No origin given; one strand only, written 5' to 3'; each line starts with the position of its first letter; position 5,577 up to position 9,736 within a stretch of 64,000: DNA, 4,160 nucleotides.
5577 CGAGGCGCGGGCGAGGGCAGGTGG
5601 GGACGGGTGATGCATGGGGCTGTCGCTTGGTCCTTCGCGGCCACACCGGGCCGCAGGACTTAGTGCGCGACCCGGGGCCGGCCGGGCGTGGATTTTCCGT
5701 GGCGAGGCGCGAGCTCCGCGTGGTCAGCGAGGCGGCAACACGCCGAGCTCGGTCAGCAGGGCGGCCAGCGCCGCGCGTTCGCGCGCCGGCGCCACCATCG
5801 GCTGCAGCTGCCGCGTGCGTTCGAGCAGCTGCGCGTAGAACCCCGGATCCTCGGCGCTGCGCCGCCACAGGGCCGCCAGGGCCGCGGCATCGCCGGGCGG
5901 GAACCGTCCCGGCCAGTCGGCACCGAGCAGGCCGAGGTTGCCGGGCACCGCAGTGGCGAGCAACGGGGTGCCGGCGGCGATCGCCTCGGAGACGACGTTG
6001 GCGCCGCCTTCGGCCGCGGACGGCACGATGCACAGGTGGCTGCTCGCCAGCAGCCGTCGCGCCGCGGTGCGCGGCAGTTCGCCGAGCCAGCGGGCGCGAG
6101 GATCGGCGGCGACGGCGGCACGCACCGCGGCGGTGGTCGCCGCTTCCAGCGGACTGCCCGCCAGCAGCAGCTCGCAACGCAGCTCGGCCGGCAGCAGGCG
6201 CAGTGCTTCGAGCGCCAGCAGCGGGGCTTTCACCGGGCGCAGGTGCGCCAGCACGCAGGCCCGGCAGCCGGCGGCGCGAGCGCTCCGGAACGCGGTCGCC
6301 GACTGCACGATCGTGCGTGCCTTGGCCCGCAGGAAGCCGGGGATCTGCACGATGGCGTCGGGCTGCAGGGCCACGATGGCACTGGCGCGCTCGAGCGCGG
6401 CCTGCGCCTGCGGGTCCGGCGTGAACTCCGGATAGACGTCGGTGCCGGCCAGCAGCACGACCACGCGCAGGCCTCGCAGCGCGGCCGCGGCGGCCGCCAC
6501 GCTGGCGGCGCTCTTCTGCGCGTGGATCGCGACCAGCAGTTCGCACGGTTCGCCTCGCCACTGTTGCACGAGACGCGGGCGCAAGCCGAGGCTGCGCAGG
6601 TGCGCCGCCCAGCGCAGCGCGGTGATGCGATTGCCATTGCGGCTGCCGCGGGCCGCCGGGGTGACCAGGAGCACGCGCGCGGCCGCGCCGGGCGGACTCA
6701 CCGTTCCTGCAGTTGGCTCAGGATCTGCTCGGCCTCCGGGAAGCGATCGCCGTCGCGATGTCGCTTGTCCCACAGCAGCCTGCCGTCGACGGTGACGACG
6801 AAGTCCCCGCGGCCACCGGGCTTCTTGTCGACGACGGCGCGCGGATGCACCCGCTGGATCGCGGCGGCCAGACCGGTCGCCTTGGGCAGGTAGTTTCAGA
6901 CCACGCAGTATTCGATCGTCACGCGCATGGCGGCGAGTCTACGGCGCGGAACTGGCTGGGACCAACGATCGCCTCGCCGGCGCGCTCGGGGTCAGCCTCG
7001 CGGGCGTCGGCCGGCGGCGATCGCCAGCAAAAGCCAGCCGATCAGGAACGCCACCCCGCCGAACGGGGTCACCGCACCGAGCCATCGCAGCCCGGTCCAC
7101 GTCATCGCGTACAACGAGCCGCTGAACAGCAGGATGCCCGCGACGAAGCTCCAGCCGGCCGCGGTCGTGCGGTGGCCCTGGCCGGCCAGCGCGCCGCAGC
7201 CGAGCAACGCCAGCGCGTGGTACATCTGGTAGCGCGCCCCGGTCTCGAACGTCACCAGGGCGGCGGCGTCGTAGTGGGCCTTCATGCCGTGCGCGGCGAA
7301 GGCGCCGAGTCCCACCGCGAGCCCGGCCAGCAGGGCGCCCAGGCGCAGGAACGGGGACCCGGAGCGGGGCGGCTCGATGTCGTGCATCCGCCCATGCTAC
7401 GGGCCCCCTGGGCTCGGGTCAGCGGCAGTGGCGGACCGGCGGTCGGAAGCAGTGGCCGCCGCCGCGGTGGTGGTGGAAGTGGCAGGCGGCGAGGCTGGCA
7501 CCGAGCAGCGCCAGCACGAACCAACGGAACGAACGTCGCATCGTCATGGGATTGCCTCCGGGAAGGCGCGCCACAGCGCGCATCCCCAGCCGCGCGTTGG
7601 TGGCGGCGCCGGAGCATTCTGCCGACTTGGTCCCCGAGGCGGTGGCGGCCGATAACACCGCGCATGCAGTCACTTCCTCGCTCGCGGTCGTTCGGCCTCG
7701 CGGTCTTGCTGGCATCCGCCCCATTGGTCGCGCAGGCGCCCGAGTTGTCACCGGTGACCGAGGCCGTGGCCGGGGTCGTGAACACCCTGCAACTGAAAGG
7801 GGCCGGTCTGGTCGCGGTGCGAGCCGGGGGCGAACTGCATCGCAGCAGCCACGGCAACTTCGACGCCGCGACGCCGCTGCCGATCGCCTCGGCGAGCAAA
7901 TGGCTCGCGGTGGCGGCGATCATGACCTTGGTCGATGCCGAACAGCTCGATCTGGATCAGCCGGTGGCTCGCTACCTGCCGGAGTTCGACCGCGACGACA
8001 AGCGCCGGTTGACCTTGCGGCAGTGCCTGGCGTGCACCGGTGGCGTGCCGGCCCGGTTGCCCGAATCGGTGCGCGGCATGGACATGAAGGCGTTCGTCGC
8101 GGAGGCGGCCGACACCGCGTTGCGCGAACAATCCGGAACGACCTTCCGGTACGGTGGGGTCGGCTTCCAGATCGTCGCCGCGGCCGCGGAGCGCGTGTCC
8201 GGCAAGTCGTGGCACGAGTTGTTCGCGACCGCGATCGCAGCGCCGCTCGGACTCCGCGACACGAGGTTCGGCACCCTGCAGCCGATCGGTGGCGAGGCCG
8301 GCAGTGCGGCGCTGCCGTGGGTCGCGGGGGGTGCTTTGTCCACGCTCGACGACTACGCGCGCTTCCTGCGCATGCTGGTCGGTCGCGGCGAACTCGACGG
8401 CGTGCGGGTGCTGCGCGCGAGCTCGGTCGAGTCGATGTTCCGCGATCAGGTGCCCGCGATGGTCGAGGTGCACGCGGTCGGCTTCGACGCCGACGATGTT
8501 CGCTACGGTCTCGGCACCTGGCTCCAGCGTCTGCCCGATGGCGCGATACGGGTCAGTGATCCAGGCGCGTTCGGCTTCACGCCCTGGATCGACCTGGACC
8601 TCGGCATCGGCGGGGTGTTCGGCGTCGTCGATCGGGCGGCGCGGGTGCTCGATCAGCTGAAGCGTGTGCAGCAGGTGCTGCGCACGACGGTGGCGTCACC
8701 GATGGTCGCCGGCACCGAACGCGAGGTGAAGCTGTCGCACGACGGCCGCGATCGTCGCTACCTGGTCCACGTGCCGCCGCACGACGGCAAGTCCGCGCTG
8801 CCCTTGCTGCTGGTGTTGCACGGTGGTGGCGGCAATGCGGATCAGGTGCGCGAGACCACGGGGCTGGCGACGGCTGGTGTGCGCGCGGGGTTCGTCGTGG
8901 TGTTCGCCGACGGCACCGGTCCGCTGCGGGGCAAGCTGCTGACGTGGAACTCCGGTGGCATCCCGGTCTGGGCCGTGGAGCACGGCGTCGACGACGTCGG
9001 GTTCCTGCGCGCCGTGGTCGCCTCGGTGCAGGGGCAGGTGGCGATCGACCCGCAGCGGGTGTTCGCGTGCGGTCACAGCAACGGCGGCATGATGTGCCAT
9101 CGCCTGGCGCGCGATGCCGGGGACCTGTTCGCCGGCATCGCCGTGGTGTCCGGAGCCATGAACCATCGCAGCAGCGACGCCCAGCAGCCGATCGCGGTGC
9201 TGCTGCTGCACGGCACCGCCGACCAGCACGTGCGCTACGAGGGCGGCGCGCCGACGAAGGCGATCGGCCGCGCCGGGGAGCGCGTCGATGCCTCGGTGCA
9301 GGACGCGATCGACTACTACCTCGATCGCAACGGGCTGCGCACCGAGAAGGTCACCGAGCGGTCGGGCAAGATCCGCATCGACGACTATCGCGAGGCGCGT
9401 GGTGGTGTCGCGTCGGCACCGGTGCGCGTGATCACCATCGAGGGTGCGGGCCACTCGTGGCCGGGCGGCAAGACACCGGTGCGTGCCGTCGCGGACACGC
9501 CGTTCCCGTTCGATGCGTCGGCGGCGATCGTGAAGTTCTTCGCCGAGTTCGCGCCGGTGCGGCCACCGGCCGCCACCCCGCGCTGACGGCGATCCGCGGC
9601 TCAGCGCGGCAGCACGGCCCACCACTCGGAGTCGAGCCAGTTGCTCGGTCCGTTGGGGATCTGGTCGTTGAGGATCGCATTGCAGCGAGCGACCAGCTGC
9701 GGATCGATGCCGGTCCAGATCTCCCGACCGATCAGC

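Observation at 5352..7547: Five-gene operon linking a Sec-containing SelW-like protein to a SenB/TIGR04348-like glycosyltransferase, DUF423 and a His/Cys-rich lipopeptide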

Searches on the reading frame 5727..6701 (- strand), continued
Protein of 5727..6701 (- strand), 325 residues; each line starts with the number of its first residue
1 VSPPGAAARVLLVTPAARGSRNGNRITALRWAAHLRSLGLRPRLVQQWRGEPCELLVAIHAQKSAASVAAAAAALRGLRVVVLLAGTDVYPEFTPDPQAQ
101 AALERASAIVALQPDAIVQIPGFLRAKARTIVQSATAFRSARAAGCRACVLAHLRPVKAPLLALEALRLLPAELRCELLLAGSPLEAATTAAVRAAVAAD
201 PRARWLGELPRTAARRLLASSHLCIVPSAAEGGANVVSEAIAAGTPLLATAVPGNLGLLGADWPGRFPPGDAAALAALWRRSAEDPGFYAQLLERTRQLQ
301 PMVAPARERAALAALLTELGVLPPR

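Call 50: search_protein_families(library=ncbifam, proteins=[P0010, P0026, P0062, P0071, P0105, P0116, P0119, P0100, L004:7977-8987:+, L021:3740-4687:+], max_evalue=1e-30)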
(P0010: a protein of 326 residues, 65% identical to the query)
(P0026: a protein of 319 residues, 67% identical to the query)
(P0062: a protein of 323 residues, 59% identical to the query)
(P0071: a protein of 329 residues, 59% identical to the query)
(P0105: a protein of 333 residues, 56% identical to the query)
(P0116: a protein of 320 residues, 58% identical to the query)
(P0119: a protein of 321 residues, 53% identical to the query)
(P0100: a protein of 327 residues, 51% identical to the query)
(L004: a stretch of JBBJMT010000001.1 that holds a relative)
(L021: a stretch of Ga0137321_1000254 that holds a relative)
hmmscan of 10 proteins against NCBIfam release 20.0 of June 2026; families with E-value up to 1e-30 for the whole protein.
P0010 (326 aa): 2 families
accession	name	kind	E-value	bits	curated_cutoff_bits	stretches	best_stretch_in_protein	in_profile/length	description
TIGR04348.1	TIGR04348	equivalog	5.2e-93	311.5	300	1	11-319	1-309/310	selenoneine biosynthesis selenosugar synthase SenB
NF038229.1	Glyco4_Geo_Pelo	equivalog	1.7e-36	125.9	400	1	10-318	1-333/338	GPMC system family 4 glycosyltransferase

P0026 (319 aa): 1 family
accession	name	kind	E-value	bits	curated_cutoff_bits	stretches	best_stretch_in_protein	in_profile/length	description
TIGR04348.1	TIGR04348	equivalog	2.6e-91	305.9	300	1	4-311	2-309/310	selenoneine biosynthesis selenosugar synthase SenB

P0062 (323 aa): 1 family
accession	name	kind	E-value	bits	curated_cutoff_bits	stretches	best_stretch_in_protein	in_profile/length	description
TIGR04348.1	TIGR04348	equivalog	1.7e-92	309.8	300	1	10-317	2-309/310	selenoneine biosynthesis selenosugar synthase SenB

P0071 (329 aa): 2 families
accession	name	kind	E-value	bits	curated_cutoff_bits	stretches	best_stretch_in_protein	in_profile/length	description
TIGR04348.1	TIGR04348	equivalog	1.1e-87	294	300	1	11-318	1-308/310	selenoneine biosynthesis selenosugar synthase SenB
NF038229.1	Glyco4_Geo_Pelo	equivalog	6e-35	120.9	400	1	11-318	2-333/338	GPMC system family 4 glycosyltransferase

P0105 (333 aa): 2 families
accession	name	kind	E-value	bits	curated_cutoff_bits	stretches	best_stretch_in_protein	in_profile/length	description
TIGR04348.1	TIGR04348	equivalog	3.9e-82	275.8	300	1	21-328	1-309/310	selenoneine biosynthesis selenosugar synthase SenB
NF038229.1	Glyco4_Geo_Pelo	equivalog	4.8e-35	121.2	400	1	20-327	1-333/338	GPMC system family 4 glycosyltransferase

P0116 (320 aa): 2 families
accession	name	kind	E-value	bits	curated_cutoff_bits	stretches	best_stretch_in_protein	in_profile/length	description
TIGR04348.1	TIGR04348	equivalog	9.5e-90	300.8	300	1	8-315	1-309/310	selenoneine biosynthesis selenosugar synthase SenB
NF038229.1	Glyco4_Geo_Pelo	equivalog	3.6e-36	124.9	400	1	7-315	1-334/338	GPMC system family 4 glycosyltransferase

P0119 (321 aa): 2 families
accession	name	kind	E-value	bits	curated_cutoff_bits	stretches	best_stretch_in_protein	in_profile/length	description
TIGR04348.1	TIGR04348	equivalog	8.3e-89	297.7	300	1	11-318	1-309/310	selenoneine biosynthesis selenosugar synthase SenB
NF038229.1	Glyco4_Geo_Pelo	equivalog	3e-41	141.6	400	1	10-317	1-333/338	GPMC system family 4 glycosyltransferase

P0100 (327 aa): 2 families
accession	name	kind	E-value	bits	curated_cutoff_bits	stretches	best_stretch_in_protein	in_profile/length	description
TIGR04348.1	TIGR04348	equivalog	2.2e-90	302.9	300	1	11-318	1-309/310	selenoneine biosynthesis selenosugar synthase SenB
NF038229.1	Glyco4_Geo_Pelo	equivalog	9.6e-38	130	400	1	10-320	1-336/338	GPMC system family 4 glycosyltransferase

L004:7977-8987:+ (337 aa): 2 families
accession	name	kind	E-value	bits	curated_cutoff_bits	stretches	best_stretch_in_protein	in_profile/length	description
TIGR04348.1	TIGR04348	equivalog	4.2e-115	384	300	1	10-325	2-309/310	selenoneine biosynthesis selenosugar synthase SenB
NF038229.1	Glyco4_Geo_Pelo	equivalog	3.5e-32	111.7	400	1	9-324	2-333/338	GPMC system family 4 glycosyltransferase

L021:3740-4687:+ (316 aa): 2 families
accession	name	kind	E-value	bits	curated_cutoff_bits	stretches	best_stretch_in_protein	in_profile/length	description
TIGR04348.1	TIGR04348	equivalog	2.4e-116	388.1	300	1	2-311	1-309/310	selenoneine biosynthesis selenosugar synthase SenB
NF038229.1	Glyco4_Geo_Pelo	equivalog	1.2e-35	123.1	400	1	1-313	1-336/338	GPMC system family 4 glycosyltransferase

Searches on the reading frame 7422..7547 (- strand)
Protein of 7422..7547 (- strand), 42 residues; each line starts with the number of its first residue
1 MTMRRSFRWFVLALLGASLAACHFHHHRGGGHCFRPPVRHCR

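Call 6: search_protein_families(library=ncbifam, proteins=[window:7422-7547:-], max_evalue=0.01)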
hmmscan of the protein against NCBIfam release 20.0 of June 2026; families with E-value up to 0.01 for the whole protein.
seq(42 aa): 1 family
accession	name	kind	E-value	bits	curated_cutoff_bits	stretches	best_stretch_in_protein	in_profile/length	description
NF047847.2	SS_mature_LptM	equivalog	0.001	19.1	27.7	1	3-22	1-20/31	LPS translocon maturation chaperone LptM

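Call 7: search_protein_families(library=pfam, proteins=[window:7422-7547:-], max_evalue=0.01)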
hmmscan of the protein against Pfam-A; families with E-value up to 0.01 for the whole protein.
seq(42 aa): 0 families

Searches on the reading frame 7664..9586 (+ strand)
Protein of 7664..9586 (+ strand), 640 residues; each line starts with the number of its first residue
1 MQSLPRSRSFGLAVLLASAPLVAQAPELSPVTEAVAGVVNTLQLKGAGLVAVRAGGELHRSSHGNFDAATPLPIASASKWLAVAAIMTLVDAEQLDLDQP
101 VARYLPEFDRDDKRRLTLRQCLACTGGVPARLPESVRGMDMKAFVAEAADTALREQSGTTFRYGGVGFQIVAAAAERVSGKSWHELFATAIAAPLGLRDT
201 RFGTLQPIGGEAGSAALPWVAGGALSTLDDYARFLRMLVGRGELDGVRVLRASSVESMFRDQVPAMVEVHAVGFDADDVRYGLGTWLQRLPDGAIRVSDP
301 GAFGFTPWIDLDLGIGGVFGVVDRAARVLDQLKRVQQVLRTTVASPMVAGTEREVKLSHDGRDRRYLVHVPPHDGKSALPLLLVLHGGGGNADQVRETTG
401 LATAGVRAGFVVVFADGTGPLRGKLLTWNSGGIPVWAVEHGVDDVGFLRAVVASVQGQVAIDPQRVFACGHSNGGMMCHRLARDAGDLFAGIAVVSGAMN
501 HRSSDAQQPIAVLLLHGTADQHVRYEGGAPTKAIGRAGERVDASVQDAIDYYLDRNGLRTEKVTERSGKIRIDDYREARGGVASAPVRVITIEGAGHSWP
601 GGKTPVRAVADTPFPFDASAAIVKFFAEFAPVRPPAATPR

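Call 45: search_protein_families(library=ncbifam, proteins=[window:7664-9586:+], max_evalue=0.001)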
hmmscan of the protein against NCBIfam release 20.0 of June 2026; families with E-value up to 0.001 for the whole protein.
window:7664-9586:+ (640 aa): 15 families
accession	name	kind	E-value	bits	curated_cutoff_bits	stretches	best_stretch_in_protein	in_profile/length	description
NF050058.1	e_dPHAscl_type1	hypoth_equivalog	1.4e-40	139.6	150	1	359-626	3-276/276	extracellular catalytic domain type 1 short-chain-length polyhydroxyalkanoate depolymerase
NF038269.1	lipase_LipE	equivalog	2.7e-17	63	750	2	68-204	84-224/407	lipase LipE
TIGR01840.1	esterase_phb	subfamily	5.8e-14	52.1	107.85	1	368-502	3-133/213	PHB depolymerase family esterase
NF052559.1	MthAcHydAcmB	equivalog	7.1e-12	44.7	550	1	31-204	20-215/391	methyl acetate hydrolase AcmB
NF052353.1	EstBLacLipLMycb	equivalog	3.1e-11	42.8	650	1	41-200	45-204/420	esterase/beta-lactamase LipL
NF007943.0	PRK10662.1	equivalog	8.6e-11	41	266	1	52-202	65-224/380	D-alanyl-D-alanine-carboxypeptidase/endopeptidase AmpH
NF009622.0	PRK13128.1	equivalog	3.9e-07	28.9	443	1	45-200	31-190/518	D-aminopeptidase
NF033569.1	blaLHK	exception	6.8e-06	25.2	850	1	69-201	86-217/390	LHK family class C beta-lactamase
NF033085.1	bla_class_C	equivalog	2e-05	23.6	415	1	59-200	43-183/356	class C beta-lactamase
NF002968.0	PRK03642.1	equivalog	0.00011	21.2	385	1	70-206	96-246/432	penicillin binding protein PBP4B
NF008525.0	PRK11460.1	equivalog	0.00012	21.5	191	1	374-526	11-165/232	esterase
NF045925.1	3-sucCA_synth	equivalog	0.00012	20.7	800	1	75-298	86-289/498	3-succinylated cholic acid synthase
NF012102.1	blaDHA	exception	0.00017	20.8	800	1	75-200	82-206/379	DHA family class C beta-lactamase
NF033575.1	blaRHO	exception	0.00039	19.5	825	1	70-200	78-205/380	RHO family class C beta-lactamase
NF000385.4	blaACT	exception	0.00087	18.4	810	0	50-200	50-207/380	ACT family cephalosporin-hydrolyzing class C beta-lactamase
